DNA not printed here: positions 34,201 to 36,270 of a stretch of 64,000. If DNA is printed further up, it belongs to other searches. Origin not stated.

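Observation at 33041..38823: CDP-3,6-dideoxyhexose pathway with a thiamine pyrophosphate-dependent YerE-like enzyme, pointing to a branched-chain sugar such as yersiniose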

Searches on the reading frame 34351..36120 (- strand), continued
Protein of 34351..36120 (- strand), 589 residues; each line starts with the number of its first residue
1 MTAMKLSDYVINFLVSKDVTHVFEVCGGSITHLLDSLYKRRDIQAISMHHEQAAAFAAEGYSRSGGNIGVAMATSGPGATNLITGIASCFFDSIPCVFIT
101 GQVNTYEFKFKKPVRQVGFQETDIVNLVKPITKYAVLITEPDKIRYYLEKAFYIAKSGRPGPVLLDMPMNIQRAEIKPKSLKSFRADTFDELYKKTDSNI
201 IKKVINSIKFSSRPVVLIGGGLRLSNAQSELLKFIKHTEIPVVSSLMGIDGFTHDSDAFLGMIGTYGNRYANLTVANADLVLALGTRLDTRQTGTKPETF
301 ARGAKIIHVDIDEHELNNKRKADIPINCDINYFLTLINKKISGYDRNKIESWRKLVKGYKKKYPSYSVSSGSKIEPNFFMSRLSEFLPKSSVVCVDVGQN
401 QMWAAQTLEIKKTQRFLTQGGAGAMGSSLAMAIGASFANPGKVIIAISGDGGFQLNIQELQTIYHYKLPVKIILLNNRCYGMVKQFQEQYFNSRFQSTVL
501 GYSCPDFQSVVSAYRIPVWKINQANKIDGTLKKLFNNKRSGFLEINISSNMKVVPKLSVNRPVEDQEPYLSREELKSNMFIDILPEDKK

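Call 18: find_homologous_proteins(query=window:34351-36120:-, max_evalue=1e-50)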
Query window:34351-36120:- (589 aa): 7999 proteins with E <= 1e-50 among 8000 candidates; the best 120 are listed.
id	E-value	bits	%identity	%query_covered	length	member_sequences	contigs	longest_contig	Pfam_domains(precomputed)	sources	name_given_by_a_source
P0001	0.0e+0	1288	97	99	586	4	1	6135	PF02775.27,PF02776.24,PF00205.29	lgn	-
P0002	0.0e+0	1207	91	99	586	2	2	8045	PF02775.27,PF02776.24,PF00205.29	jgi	-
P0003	0.0e+0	1169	88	99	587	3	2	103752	PF02775.27,PF02776.24,PF00205.29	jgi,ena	-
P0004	0.0e+0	1165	88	99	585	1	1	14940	PF02775.27,PF02776.24,PF00205.29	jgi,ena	-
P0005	0.0e+0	1153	87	99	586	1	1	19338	PF02775.27,PF02776.24,PF00205.29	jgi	jgi:acetolactate synthase-1/2/3 large subunit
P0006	0.0e+0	1140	85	99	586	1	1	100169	PF02775.27,PF02776.24,PF00205.29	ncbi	-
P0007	0.0e+0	1118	84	99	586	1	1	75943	PF02775.27,PF02776.24,PF00205.29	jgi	jgi:acetolactate synthase-1/2/3 large subunit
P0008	0.0e+0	1116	84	99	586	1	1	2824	PF01855.25,PF02775.27,PF02776.24,PF00205.29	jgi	jgi:acetolactate synthase-1/2/3 large subunit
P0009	0.0e+0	1106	82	100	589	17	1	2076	PF02775.27,PF02776.24,PF00205.29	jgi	-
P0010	0.0e+0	1066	80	100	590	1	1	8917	PF02775.27,PF02776.24,PF00205.29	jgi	-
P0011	0.0e+0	1066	80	99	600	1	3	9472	PF02775.27,PF02776.24,PF00205.29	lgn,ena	-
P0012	0.0e+0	1064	80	99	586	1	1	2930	PF02775.27,PF02776.24,PF00205.29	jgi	-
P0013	0.0e+0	1045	77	99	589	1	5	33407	PF02775.27,PF02776.24,PF00205.29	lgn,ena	-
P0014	6.2e-292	987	74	99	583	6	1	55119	PF02775.27,PF02776.24,PF00205.29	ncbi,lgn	ncbi:MAG: thiamine pyrophosphate-binding protein [Candidatus Omnitrophota bacterium]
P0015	3.5e-290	981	73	99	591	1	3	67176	PF02775.27,PF02776.24,PF00205.29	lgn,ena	-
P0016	1.6e-285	966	70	99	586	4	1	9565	PF02775.27,PF02776.24,PF00205.29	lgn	-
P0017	3.0e-285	965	70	99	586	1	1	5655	PF02775.27,PF02776.24,PF00205.29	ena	-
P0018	1.1e-284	963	71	99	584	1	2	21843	PF02775.27,PF02776.24,PF00205.29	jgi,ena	-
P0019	7.3e-283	957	70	99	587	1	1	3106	PF02775.27,PF02776.24,PF00205.29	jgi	-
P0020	2.2e-282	956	70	99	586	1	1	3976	PF02775.27,PF02776.24,PF00205.29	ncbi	-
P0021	2.8e-282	955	70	99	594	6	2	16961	PF02775.27,PF02776.24,PF00205.29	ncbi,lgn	-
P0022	3.7e-282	955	69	99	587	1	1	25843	PF02775.27,PF02776.24,PF00205.29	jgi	jgi:acetolactate synthase-1/2/3 large subunit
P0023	9.3e-282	954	69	99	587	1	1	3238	PF02775.27,PF02776.24,PF00205.29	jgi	jgi:acetolactate synthase-1/2/3 large subunit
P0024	1.1e-281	953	69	99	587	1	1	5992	PF02775.27,PF02776.24,PF00205.29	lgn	-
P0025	1.3e-281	953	70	99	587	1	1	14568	PF02775.27,PF02776.24,PF00205.29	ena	-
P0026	4.8e-281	951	68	99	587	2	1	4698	PF02775.27,PF02776.24,PF00205.29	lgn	-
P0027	7.7e-281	951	69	99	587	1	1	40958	PF02775.27,PF02776.24,PF00205.29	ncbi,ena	-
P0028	1.2e-280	950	69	99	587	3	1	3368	PF02775.27,PF02776.24,PF00205.29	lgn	-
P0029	1.7e-280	949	69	99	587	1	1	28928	PF02775.27,PF02776.24,PF00205.29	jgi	jgi:acetolactate synthase-1/2/3 large subunit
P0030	2.5e-279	946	70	99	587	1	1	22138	PF02775.27,PF02776.24,PF00205.29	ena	-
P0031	6.6e-279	944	69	99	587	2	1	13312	PF02775.27,PF02776.24,PF00205.29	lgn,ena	-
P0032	1.8e-278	943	69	99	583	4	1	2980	PF02775.27,PF02776.24,PF00205.29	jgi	-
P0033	2.6e-278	942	69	99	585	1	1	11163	PF02775.27,PF02776.24,PF00205.29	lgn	-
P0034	2.8e-278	942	69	99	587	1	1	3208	PF02775.27,PF02776.24,PF00205.29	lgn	-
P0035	3.2e-278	942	68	99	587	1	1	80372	PF02775.27,PF02776.24,PF00205.29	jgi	-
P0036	6.1e-278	941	70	99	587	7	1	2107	PF02775.27,PF02776.24,PF00205.29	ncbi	-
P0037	7.6e-278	941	69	99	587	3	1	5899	PF02775.27,PF02776.24,PF00205.29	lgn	-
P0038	9.2e-278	940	68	99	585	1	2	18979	PF02775.27,PF02776.24,PF00205.29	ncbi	-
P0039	2.8e-277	939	69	99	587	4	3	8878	PF02775.27,PF02776.24,PF00205.29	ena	-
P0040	1.1e-276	937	68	99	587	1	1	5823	PF02775.27,PF02776.24,PF00205.29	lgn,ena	-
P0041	1.1e-276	937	69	99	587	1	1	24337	PF02775.27,PF02776.24,PF00205.29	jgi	-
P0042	1.6e-276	936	70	99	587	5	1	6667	PF02775.27,PF02776.24,PF00205.29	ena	-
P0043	2.1e-276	936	69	99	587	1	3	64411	PF02775.27,PF02776.24,PF00205.29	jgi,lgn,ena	-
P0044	6.8e-276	934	69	99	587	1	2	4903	PF02775.27,PF02776.24,PF00205.29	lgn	-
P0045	1.0e-275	934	69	99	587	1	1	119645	PF02775.27,PF02776.24,PF00205.29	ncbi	-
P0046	1.2e-275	933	69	99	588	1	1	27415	PF02775.27,PF02776.24,PF00205.29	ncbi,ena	-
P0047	2.8e-275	932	69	99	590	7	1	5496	PF02775.27,PF02776.24,PF00205.29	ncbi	-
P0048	2.9e-275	932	68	99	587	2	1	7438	PF02775.27,PF02776.24,PF00205.29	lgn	-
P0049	2.9e-275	932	69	99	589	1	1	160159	PF02775.27,PF02776.24,PF00205.29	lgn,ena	-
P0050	3.4e-275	932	69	99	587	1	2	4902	PF02775.27,PF02776.24,PF00205.29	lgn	-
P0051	1.5e-274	930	69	99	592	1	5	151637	PF02775.27,PF02776.24,PF00205.29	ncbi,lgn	-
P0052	3.1e-274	929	69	99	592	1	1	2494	PF02775.27,PF02776.24,PF00205.29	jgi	jgi:acetolactate synthase I/II/III large subunit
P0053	3.6e-274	929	69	99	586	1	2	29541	PF02775.27,PF02776.24,PF00205.29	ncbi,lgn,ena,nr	ncbi:MAG TPA: thiamine pyrophosphate-binding protein [Candidatus Scalindua sp.]|nr:thiamine pyrophos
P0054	4.9e-274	928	69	99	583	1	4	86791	PF02775.27,PF02776.24,PF00205.29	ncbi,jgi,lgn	-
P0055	5.7e-274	928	69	99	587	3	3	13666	PF02775.27,PF02776.24,PF00205.29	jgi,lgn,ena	-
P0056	1.7e-273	926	70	99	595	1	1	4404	PF02775.27,PF02776.24,PF00205.29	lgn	-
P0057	9.2e-273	924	68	99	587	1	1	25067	PF02775.27,PF02776.24,PF00205.29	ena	-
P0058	4.0e-272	922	68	99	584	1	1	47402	PF02775.27,PF02776.24,PF00205.29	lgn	-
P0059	6.4e-272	921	68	99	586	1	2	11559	PF02775.27,PF02776.24,PF00205.29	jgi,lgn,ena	-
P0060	7.3e-272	921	67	99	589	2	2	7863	PF02775.27,PF02776.24,PF00205.29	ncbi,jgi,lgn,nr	ncbi:thiamine pyrophosphate-binding protein [bacterium]|nr:thiamine pyrophosphate-binding protein [b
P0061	7.4e-272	921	67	99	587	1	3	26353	PF02775.27,PF02776.24,PF00205.29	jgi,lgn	-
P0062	8.5e-272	921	67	99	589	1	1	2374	PF02775.27,PF02776.24,PF00205.29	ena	-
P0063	4.5e-271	918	67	99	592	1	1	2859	PF02775.27,PF02776.24,PF00205.29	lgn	-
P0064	1.8e-270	916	68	99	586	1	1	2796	PF02775.27,PF02776.24,PF00205.29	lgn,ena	-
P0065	2.2e-270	916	68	99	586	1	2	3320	PF02775.27,PF02776.24,PF00205.29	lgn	-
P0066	3.3e-270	915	68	99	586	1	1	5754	PF02775.27,PF02776.24,PF00205.29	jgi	-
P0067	1.4e-269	913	68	99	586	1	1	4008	PF02775.27,PF02776.24,PF00205.29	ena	-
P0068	1.9e-269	913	67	99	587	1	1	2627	PF02775.27,PF02776.24,PF00205.29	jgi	-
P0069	3.6e-269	912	68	98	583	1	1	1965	PF02775.27,PF02776.24,PF00205.29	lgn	-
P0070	4.3e-269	912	67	99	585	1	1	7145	PF02775.27,PF02776.24,PF00205.29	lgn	-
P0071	6.9e-269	911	67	99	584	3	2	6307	PF02775.27,PF02776.24,PF00205.29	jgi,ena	-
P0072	2.1e-268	909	67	99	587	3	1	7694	PF02775.27,PF02776.24,PF00205.29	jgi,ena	-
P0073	3.2e-268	909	67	99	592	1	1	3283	PF02775.27,PF02776.24,PF00205.29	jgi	-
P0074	1.0e-267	907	69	99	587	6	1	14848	PF02775.27,PF02776.24,PF00205.29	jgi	jgi:Thiamine pyrophosphate-requiring enzymes [acetolactate synthase, pyruvate dehydrogenase (cytochr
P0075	4.4e-267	905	69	99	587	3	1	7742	PF02775.27,PF02776.24,PF00205.29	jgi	jgi:acetolactate synthase I/II/III large subunit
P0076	6.1e-267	905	67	99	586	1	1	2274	PF02775.27,PF02776.24,PF00205.29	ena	-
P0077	7.2e-267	904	68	99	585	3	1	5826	PF02775.27,PF02776.24,PF00205.29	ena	-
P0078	1.5e-266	903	68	99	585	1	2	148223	PF02775.27,PF02776.24,PF00205.29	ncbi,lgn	-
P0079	2.5e-266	903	67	99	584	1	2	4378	PF02775.27,PF02776.24,PF00205.29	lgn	-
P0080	4.4e-266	902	69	99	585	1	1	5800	PF02775.27,PF02776.24,PF00205.29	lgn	-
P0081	5.0e-266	902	68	99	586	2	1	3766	PF02775.27,PF02776.24,PF00205.29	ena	-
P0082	6.2e-266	901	67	99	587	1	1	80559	PF02775.27,PF02776.24,PF00205.29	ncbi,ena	-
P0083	1.3e-265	900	67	99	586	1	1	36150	PF02775.27,PF02776.24,PF00205.29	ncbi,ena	-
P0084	3.5e-265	899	68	99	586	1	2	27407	PF02775.27,PF02776.24,PF00205.29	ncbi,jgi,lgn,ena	-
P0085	3.6e-265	899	67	99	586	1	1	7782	PF02775.27,PF02776.24,PF00205.29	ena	-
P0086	5.5e-265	898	68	98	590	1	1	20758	PF02775.27,PF02776.24,PF00205.29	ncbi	-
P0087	5.9e-265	898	67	99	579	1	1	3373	PF02775.27,PF02776.24,PF00205.29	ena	-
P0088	1.6e-264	897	65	99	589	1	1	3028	PF02775.27,PF02776.24,PF00205.29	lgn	-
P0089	4.1e-264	895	68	99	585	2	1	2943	PF02775.27,PF02776.24,PF00205.29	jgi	-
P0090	4.5e-264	895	66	99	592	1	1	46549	PF02775.27,PF02776.24,PF00205.29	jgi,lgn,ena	-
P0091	6.8e-263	891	68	99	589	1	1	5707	PF02775.27,PF02776.24,PF00205.29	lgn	-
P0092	1.9e-262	890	66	99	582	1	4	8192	PF02775.27,PF02776.24,PF00205.29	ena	-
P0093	4.1e-262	889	67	99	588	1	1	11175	PF02775.27,PF02776.24,PF00205.29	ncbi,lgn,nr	ncbi:MAG: thiamine pyrophosphate-binding protein [Actinobacteria bacterium]|nr:thiamine pyrophosphat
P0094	6.6e-262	888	67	99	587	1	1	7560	PF02775.27,PF02776.24,PF00205.29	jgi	jgi:acetolactate synthase-1/2/3 large subunit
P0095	9.8e-262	887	65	99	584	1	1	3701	PF02775.27,PF02776.24,PF00205.29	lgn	-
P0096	1.6e-261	887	66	99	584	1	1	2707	PF02775.27,PF02776.24,PF00205.29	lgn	-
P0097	4.2e-261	885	65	99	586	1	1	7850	PF02775.27,PF02776.24,PF00205.29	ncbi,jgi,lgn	jgi:acetolactate synthase-1/2/3 large subunit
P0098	5.3e-261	885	67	99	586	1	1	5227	PF02775.27,PF02776.24,PF00205.29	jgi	-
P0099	6.2e-261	885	67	99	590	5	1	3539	PF02775.27,PF02776.24,PF00205.29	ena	-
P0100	6.7e-261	885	66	99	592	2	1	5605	PF02775.27,PF02776.24,PF00205.29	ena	-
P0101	8.3e-261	884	66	99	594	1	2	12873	PF02775.27,PF02776.24,PF00205.29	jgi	jgi:acetolactate synthase-1/2/3 large subunit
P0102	1.3e-260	884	67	99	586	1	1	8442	PF02775.27,PF02776.24,PF00205.29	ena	-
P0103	1.4e-260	884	66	99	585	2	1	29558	PF02775.27,PF02776.24,PF00205.29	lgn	-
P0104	1.4e-260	884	65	99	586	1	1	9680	PF02775.27,PF02776.24,PF00205.29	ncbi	-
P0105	1.4e-260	884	67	99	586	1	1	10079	PF02775.27,PF02776.24,PF00205.29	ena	-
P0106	2.9e-260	883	67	99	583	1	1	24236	PF02775.27,PF02776.24,PF00205.29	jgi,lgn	jgi:acetolactate synthase-1/2/3 large subunit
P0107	3.5e-260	882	67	99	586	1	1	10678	PF02775.27,PF02776.24,PF00205.29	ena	-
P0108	3.7e-260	882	65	99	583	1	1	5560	PF02775.27,PF02776.24,PF00205.29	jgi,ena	-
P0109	5.2e-260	882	66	99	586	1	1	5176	PF02775.27,PF02776.24,PF00205.29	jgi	jgi:acetolactate synthase I/II/III large subunit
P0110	7.1e-260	881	64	99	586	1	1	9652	PF02775.27,PF02776.24,PF00205.29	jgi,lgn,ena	-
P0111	7.7e-260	881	67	98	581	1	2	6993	PF02775.27,PF02776.24,PF00205.29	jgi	-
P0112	8.6e-260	881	67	99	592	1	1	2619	PF02775.27,PF02776.24,PF00205.29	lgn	-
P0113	8.9e-260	881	67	99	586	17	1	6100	PF02775.27,PF02776.24,PF00205.29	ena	-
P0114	1.1e-259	881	66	98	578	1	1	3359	PF02775.27,PF02776.24,PF00205.29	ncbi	ncbi:MAG: thiamine pyrophosphate-binding protein, partial [Candidatus Omnitrophota bacterium]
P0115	4.1e-259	879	65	98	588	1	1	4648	PF02775.27,PF02776.24,PF00205.29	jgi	jgi:acetolactate synthase-1/2/3 large subunit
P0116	4.1e-259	879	65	99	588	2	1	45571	PF02775.27,PF02776.24,PF00205.29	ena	-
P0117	5.8e-259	878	67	99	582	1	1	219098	PF02775.27,PF02776.24,PF00205.29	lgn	-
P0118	1.2e-258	877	65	99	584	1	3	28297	PF02775.27,PF02776.24,PF00205.29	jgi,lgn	jgi:acetolactate synthase-1/2/3 large subunit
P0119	1.7e-258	877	66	99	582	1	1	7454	PF02775.27,PF02776.24,PF00205.29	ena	-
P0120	2.4e-258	876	65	99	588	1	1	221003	PF02775.27,PF02776.24,PF00205.29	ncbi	ncbi:MAG: thiamine pyrophosphate-binding protein [Candidatus Omnitrophota bacterium]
